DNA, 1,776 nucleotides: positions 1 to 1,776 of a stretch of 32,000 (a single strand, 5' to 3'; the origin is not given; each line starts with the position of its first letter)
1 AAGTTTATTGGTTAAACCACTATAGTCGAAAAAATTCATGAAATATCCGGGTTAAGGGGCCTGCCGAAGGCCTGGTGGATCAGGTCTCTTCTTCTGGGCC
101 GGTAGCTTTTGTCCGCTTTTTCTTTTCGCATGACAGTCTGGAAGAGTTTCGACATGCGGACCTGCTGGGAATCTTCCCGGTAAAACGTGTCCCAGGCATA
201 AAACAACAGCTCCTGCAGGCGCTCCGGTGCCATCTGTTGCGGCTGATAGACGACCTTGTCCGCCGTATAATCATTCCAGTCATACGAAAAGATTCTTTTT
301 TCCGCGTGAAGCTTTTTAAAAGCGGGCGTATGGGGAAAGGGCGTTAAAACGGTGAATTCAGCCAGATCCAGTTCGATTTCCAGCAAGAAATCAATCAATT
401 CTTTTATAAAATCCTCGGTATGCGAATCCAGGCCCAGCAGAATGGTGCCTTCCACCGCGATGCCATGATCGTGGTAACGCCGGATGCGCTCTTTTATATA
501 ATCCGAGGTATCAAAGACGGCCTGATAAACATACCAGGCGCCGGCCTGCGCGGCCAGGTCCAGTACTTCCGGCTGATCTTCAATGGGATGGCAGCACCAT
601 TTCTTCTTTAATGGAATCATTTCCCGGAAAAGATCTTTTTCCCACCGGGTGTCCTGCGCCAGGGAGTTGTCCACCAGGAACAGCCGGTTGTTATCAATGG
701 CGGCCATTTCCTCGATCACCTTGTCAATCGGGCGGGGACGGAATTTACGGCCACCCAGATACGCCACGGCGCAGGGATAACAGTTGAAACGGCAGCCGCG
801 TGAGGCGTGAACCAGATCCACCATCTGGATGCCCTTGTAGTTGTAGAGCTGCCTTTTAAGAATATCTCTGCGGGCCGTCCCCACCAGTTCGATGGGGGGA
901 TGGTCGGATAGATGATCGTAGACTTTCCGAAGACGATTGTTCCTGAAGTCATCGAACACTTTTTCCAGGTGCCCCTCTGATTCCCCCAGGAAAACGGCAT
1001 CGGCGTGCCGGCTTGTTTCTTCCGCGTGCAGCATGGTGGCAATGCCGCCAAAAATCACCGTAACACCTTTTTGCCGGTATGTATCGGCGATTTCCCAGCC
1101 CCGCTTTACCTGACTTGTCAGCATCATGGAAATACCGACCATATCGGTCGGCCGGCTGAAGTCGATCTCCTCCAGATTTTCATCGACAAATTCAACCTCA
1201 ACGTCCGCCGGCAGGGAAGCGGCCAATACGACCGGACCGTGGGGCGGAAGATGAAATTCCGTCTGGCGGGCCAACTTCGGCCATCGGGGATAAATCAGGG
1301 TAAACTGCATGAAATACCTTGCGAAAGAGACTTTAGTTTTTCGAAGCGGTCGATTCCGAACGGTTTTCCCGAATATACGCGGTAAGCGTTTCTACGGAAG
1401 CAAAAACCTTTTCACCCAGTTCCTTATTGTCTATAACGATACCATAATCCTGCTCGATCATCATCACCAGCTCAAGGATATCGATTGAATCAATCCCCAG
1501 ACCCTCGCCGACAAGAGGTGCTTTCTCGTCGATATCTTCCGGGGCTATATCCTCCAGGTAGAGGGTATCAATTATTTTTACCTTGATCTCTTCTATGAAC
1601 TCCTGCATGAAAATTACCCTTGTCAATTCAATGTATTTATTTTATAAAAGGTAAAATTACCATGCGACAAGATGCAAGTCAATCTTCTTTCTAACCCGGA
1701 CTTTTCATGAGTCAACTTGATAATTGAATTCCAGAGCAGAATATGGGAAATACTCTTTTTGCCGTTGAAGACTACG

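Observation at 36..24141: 24-kb aryl-polyene/flexirubin-like type II lipid-pigment cluster in an apparently anaerobic host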

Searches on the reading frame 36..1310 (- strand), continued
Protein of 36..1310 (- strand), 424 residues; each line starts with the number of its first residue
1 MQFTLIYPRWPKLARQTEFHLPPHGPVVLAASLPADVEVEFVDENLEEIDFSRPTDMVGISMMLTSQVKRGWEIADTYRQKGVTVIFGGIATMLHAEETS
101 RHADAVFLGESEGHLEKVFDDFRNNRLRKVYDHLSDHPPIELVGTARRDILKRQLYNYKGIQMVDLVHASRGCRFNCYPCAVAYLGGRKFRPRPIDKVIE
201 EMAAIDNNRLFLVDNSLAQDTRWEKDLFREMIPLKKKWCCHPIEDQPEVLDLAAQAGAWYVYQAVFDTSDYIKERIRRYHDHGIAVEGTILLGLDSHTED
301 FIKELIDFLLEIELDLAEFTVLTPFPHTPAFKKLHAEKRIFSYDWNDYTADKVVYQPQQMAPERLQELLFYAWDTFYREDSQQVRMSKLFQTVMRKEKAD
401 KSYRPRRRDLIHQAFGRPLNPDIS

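Call 61: find_homologous_proteins(query=window:36-1310:-, max_evalue=1e-20)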
Query window:36-1310:- (424 aa): 6227 proteins with E <= 1e-20 among 8000 candidates; the best 120 are listed.
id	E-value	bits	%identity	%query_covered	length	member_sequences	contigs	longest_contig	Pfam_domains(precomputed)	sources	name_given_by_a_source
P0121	9.7e-287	969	98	99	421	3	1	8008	PF02310.25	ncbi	ncbi:MAG: radical SAM protein [Desulfosudaceae bacterium]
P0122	2.9e-262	888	89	99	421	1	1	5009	PF04055.28,PF02310.25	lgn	-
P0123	4.3e-257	871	88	99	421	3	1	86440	PF02310.25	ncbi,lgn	-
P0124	4.5e-252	854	86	99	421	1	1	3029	PF02310.25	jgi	jgi:radical SAM superfamily enzyme YgiQ (UPF0313 family)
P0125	1.5e-251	853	84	99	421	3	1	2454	PF02310.25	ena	-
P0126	7.1e-251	850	85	99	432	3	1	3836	PF04055.28,PF02310.25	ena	-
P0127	3.2e-249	845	84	99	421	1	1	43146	PF02310.25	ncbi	-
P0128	3.7e-249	845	84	99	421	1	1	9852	PF04055.28,PF02310.25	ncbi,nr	ncbi:MAG: cobalamin-dependent protein [Desulfobacterales bacterium]|nr:cobalamin-dependent protein [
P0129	1.7e-248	843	84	99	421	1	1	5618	PF04055.28,PF02310.25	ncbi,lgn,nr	ncbi:MAG: cobalamin-dependent protein [Desulfobacteraceae bacterium]|nr:cobalamin-dependent protein 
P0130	2.7e-248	842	83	99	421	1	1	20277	PF04055.28,PF02310.25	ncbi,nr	ncbi:MAG: cobalamin-dependent protein [Desulfobacteraceae bacterium]|nr:cobalamin-dependent protein 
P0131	7.6e-247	837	83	99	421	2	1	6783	PF02310.25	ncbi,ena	-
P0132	1.5e-246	836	84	99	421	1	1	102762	PF02310.25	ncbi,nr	ncbi:MAG: cobalamin-dependent protein [Desulfobacterales bacterium]|nr:cobalamin-dependent protein [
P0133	3.1e-246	835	84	99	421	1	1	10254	PF02310.25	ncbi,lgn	-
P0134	1.8e-243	826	82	99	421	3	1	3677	PF02310.25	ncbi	ncbi:MAG: B12-binding domain-containing radical SAM protein [Desulfobacterales bacterium]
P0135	1.9e-243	826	83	99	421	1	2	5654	PF02310.25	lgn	-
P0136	6.0e-241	818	82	99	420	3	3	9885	PF02310.25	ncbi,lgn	ncbi:MAG: B12-binding domain-containing radical SAM protein [Desulfohalobiaceae bacterium]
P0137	1.5e-238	810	82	97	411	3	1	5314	PF02310.25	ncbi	ncbi:MAG: B12-binding domain-containing radical SAM protein, partial [Desulfobacterales bacterium]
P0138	1.2e-237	807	82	99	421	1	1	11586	PF02310.25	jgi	-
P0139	3.3e-237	805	82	99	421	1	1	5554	PF02310.25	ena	-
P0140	4.3e-237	805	82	99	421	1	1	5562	PF02310.25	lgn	-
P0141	4.6e-235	798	80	99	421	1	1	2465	PF02310.25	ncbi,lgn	-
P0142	2.7e-234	796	81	99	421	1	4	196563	PF02310.25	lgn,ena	-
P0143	7.7e-234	794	80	99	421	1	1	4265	PF02310.25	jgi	-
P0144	2.9e-233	792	84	93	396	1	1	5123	PF02310.25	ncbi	ncbi:MAG: B12-binding domain-containing radical SAM protein, partial [Desulfobacterales bacterium]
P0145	1.1e-232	791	79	99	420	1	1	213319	PF02310.25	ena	-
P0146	2.8e-232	789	80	99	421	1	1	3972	PF02310.25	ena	-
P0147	3.3e-232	789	79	99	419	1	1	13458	PF02310.25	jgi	jgi:radical SAM superfamily enzyme YgiQ (UPF0313 family)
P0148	1.7e-231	787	79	99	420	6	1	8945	PF02310.25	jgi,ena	-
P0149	1.9e-231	787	79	99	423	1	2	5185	PF02310.25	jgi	-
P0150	2.1e-231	786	80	99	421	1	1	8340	PF02310.25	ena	-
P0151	3.5e-231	786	80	99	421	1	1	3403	PF02310.25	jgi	jgi:radical SAM superfamily enzyme YgiQ (UPF0313 family)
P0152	3.8e-231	785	78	99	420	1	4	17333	PF02310.25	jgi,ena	-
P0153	4.2e-231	785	79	99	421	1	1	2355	PF02310.25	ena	-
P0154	4.2e-231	785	80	99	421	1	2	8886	PF02310.25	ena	-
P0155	5.0e-231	785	78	99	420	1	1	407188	PF04055.28,PF02310.25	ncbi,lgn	-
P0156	6.4e-231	785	79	98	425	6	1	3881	PF02310.25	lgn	-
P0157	8.3e-231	784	79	99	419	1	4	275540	PF02310.25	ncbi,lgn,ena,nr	ncbi:MAG: radical SAM protein [Deltaproteobacteria bacterium HGW-Deltaproteobacteria-15]|nr:MAG: rad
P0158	1.1e-230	784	78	99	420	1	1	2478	PF04055.28,PF02310.25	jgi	-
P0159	1.9e-230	783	78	99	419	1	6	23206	PF02310.25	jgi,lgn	-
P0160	2.4e-230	783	79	99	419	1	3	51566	PF02310.25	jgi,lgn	jgi:radical SAM superfamily enzyme YgiQ (UPF0313 family)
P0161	3.4e-230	782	78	99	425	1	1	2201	PF02310.25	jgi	jgi:radical SAM superfamily enzyme YgiQ (UPF0313 family)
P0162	5.2e-230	782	78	99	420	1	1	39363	PF02310.25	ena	-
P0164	6.3e-230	781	78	98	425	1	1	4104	PF02310.25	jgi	jgi:radical SAM superfamily enzyme YgiQ (UPF0313 family)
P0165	8.2e-230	781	79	99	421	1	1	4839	PF02310.25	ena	-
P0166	1.3e-229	780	78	99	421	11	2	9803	PF02310.25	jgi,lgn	jgi:radical SAM superfamily enzyme YgiQ (UPF0313 family)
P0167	1.3e-229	780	79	99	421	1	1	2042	PF02310.25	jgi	jgi:radical SAM superfamily enzyme YgiQ (UPF0313 family)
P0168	1.4e-229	780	79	98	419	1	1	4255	PF02310.25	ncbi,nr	ncbi:MAG: radical SAM protein [Desulfobacterales bacterium]|nr:radical SAM protein [Desulfobacterale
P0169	1.4e-229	780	78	99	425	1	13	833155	PF02310.25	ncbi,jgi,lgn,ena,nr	ncbi:MAG: radical SAM protein [Desulfatitalea sp. BRH_c12]|nr:MAG: radical SAM protein [Desulfatital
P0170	1.6e-229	780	79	99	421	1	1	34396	PF02310.25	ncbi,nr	ncbi:MAG: radical SAM protein [Desulfobacteraceae bacterium]|nr:radical SAM protein [Desulfobacterac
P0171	2.4e-229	780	78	99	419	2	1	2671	PF02310.25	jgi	jgi:radical SAM superfamily enzyme YgiQ (UPF0313 family)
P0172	2.9e-229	779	78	98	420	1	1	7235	PF04055.28,PF02310.25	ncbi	-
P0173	4.4e-229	779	79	99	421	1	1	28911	PF02310.25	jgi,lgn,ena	-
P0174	7.1e-229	778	78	99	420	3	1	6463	PF02310.25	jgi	-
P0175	7.7e-229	778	77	99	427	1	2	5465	PF04055.28,PF02310.25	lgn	-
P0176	7.7e-229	778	78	100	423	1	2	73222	PF02310.25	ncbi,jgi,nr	ncbi:MAG: radical SAM protein [Desulfobacteraceae bacterium]|nr:MAG: radical SAM protein [Desulfobac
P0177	9.2e-229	778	79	99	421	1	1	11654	PF02310.25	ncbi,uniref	ncbi:MAG: DUF4070 domain-containing protein [Desulfosalsimonas sp.]|uniref:B12-binding domain-contai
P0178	1.0e-228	778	77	98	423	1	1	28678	PF04055.28,PF02310.25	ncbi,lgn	-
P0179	1.4e-228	777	76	99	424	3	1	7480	PF02310.25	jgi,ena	-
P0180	1.5e-228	777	77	99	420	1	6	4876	PF02310.25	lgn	-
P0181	1.6e-228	777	79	98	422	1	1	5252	PF02310.25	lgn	-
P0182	1.8e-228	777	78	99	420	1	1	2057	PF02310.25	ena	-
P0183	2.1e-228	776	76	99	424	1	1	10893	PF02310.25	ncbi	-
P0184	2.1e-228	776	77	99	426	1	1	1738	PF04055.28,PF02310.25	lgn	-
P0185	2.3e-228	776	79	99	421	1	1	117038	PF02310.25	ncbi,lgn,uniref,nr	ncbi:radical SAM superfamily enzyme YgiQ (UPF0313 family) [Desulfosalsimonas propionicica]|uniref:Ra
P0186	2.4e-228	776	77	99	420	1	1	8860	PF02310.25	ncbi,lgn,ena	-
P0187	2.6e-228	776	78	99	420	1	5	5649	PF02310.25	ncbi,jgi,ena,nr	ncbi:MAG: radical SAM protein [Desulfobacterales bacterium CG23_combo_of_CG06-09_8_20_14_all_51_8]|n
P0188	3.0e-228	776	75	100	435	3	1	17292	PF04055.28,PF02310.25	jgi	jgi:radical SAM superfamily enzyme YgiQ (UPF0313 family)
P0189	3.1e-228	776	77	100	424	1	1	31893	PF02310.25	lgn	-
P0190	3.2e-228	776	77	99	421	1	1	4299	PF04055.28,PF02310.25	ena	-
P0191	3.4e-228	776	78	99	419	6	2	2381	PF02310.25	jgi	jgi:radical SAM superfamily enzyme YgiQ (UPF0313 family)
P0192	3.5e-228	776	77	99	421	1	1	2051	PF04055.28,PF02310.25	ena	-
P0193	3.8e-228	776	77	99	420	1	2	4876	PF02310.25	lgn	-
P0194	4.1e-228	776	78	99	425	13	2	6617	PF02310.25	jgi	jgi:radical SAM superfamily enzyme YgiQ (UPF0313 family)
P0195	4.2e-228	775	77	98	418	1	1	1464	PF02310.25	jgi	jgi:radical SAM superfamily enzyme YgiQ (UPF0313 family)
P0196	4.7e-228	775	78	98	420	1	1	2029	PF02310.25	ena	-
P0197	4.7e-228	775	77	99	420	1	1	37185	PF02310.25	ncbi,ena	-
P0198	5.5e-228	775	78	99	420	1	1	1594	PF02310.25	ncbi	-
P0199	6.9e-228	775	79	98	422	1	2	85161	PF02310.25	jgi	jgi:radical SAM superfamily enzyme YgiQ (UPF0313 family)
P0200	7.1e-228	775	78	99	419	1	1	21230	PF02310.25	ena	-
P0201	8.1e-228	775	79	98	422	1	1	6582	PF02310.25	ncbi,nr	ncbi:MAG TPA: radical SAM protein [Desulforhopalus sp.]|nr:radical SAM protein [Desulforhopalus sp.]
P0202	8.4e-228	774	77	98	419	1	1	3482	PF02310.25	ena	-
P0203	9.6e-228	774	77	99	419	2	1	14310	PF02310.25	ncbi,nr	ncbi:MAG: radical SAM protein [Deltaproteobacteria bacterium HGW-Deltaproteobacteria-21]|nr:MAG: rad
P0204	1.2e-227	774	77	99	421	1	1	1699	PF02310.25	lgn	-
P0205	1.2e-227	774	77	98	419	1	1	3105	PF02310.25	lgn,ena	-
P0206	1.3e-227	774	79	98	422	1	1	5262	PF02310.25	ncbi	-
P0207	1.6e-227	774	78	99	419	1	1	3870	PF02310.25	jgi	-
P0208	1.6e-227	774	77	99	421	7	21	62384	PF02310.25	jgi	jgi:radical SAM superfamily enzyme YgiQ (UPF0313 family)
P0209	1.8e-227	773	78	98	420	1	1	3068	PF02310.25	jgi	jgi:radical SAM superfamily enzyme YgiQ (UPF0313 family)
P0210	2.5e-227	773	77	99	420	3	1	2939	PF02310.25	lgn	-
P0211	2.5e-227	773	78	99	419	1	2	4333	PF04055.28,PF02310.25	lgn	-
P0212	2.5e-227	773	77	99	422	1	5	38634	PF02310.25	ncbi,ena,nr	ncbi:MAG: radical SAM protein [Desulfobacteraceae bacterium]|nr:radical SAM protein [Desulfobacterac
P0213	2.9e-227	773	77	99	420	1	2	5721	PF02310.25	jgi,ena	-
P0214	3.0e-227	773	78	99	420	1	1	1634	PF04055.28,PF02310.25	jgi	-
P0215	3.6e-227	772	78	98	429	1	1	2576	PF02310.25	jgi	-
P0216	3.7e-227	772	77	99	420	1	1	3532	PF02310.25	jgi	-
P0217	3.9e-227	772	78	99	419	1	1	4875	PF02310.25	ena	-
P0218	4.0e-227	772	78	98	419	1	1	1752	PF02310.25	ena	-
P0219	4.6e-227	772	78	98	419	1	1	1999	PF02310.25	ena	-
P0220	5.1e-227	772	77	99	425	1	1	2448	PF02310.25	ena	-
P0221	5.3e-227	772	77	98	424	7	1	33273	PF02310.25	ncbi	ncbi:MAG: radical SAM protein [Desulfococcaceae bacterium]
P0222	5.3e-227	772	77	98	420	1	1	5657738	PF02310.25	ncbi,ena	-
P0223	5.6e-227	772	78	98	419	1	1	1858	PF02310.25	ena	-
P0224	6.2e-227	772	78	98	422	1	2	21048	PF02310.25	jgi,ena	-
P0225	6.4e-227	772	78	99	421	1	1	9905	PF02310.25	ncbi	-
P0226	7.0e-227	771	77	99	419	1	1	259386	PF02310.25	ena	-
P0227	7.9e-227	771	77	99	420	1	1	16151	PF04055.28,PF02310.25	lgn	-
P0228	8.0e-227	771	77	99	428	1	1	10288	PF02310.25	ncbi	-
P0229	8.1e-227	771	77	99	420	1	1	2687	PF04055.28,PF02310.25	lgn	-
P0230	8.2e-227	771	76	99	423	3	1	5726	PF04055.28,PF02310.25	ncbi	-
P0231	8.6e-227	771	78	98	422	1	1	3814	PF02310.25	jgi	jgi:radical SAM superfamily enzyme YgiQ (UPF0313 family)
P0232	8.6e-227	771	77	99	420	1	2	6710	PF04055.28,PF02310.25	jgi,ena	jgi:radical SAM superfamily enzyme YgiQ (UPF0313 family)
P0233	1.0e-226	771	78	98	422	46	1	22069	PF02310.25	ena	-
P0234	1.1e-226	771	78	98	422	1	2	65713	PF02310.25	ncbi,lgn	-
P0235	1.1e-226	771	77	99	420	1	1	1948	PF02310.25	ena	-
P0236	1.1e-226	771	77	99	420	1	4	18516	PF04055.28,PF02310.25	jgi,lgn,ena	jgi:radical SAM superfamily enzyme YgiQ (UPF0313 family)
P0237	1.1e-226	771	78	99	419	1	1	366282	PF02310.25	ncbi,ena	-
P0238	1.4e-226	770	78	98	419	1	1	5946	PF02310.25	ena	-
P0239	1.4e-226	770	77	98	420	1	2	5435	PF02310.25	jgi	jgi:radical SAM superfamily enzyme YgiQ (UPF0313 family)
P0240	1.6e-226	770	78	99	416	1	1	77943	PF02310.25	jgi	jgi:radical SAM superfamily enzyme YgiQ (UPF0313 family)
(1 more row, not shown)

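Call 62: find_encoding_contigs(protein=P0127, flank=10000, max_places=1)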
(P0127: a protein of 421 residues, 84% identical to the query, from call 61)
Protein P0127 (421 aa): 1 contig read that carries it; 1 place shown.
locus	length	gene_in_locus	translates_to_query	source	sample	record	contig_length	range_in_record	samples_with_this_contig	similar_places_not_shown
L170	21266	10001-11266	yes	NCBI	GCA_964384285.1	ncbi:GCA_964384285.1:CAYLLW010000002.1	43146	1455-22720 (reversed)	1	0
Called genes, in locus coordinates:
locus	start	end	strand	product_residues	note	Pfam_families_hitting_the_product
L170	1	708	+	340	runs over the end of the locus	PF16868:NMT1_3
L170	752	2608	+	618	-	PF06808:DctM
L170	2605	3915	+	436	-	PF00501:AMP-binding, PF13193:AMP-binding_C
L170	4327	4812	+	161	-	-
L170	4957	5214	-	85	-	PF10387:DUF2442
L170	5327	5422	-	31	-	-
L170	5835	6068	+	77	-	PF19891:DUF6364 (weak)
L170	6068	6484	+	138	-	PF01850:PIN, PF13470:PIN_3 (weak)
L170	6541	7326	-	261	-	-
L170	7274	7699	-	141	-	-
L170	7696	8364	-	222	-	PF03548:LolA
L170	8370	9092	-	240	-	PF00106:adh_short, PF08659:KR, PF13561:adh_short_C2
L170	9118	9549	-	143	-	PF22817:ApeP-like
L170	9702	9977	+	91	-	PF00550:PP-binding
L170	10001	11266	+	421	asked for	PF02310:B12-binding (weak)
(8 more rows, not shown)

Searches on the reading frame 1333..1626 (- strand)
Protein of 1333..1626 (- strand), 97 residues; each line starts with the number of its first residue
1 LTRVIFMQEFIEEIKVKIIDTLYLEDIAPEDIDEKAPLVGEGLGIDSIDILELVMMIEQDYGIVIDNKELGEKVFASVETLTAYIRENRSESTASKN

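Call 4: search_protein_families(library=pfam, proteins=[window:1333-1626:-], max_evalue=0.01)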
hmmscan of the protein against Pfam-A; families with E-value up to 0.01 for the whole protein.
window:1333-1626:- (97 aa): 1 family
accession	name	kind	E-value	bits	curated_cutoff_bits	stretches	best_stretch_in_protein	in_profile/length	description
PF00550.31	PP-binding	-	4.6e-08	33.6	20.8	1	26-85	12-67/67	Phosphopantetheine attachment site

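Call 7: search_protein_families(library=ncbifam, proteins=[window:1333-1626:-], max_evalue=0.01)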
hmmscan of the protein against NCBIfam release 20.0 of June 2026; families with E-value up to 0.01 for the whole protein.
window:1333-1626:- (97 aa): 17 families
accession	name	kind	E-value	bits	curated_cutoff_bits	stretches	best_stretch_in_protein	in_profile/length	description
NF006617.0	PRK09184.1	subfamily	4.3e-21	74.8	70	1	6-90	10-95/96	phosphopantetheine-binding protein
NF058660.1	cispen_ACP_AmcB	equivalog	6.9e-10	39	80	1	12-89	4-79/80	cispentacin biosynthesis acyl carrier protein AmcB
NF005798.0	PRK07639.1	equivalog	1.3e-09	38.3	100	1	18-90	14-83/91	petrobactin biosynthesis protein AsbD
TIGR00517.1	acyl_carrier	equivalog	9.7e-09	35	70.45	1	8-88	2-76/77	acyl carrier protein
NF002148.0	PRK00982.1-2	subfamily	1.4e-08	34.4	71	1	8-88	3-77/79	acyl carrier protein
NF002151.0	PRK00982.1-5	equivalog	5.8e-08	32.8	92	1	7-88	1-76/78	acyl carrier protein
NF002149.0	PRK00982.1-3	equivalog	1.2e-07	31.6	106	1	12-88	6-76/78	acyl carrier protein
NF052616.1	ACP_for_OlsHI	equivalog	1.3e-07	31.8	130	1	14-88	8-80/83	ornithine lipid biosynthesis acyl carrier protein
NF002150.0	PRK00982.1-4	subfamily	7.7e-06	26.1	66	1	14-88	10-78/80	acyl carrier protein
NF005480.0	PRK07081.1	equivalog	8.5e-06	25.6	72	1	30-90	20-78/83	acyl carrier protein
TIGR04069.1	ocin_ACP_rel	hypoth_equivalog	0.00044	20.7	70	1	34-82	26-74/77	peptide maturation system acyl carrier-related protein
NF003757.0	PRK05350.1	equivalog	0.00048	20.2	65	1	25-69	19-62/83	acyl carrier protein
NF009104.0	PRK12449.1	equivalog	0.00086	19.2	70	1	31-86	24-76/80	acyl carrier protein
NF002147.0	PRK00982.1-1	equivalog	0.0012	18.6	84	1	26-89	21-81/83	acyl carrier protein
NF005079.0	PRK06508.1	equivalog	0.0013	19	83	1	29-71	20-61/93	acyl carrier protein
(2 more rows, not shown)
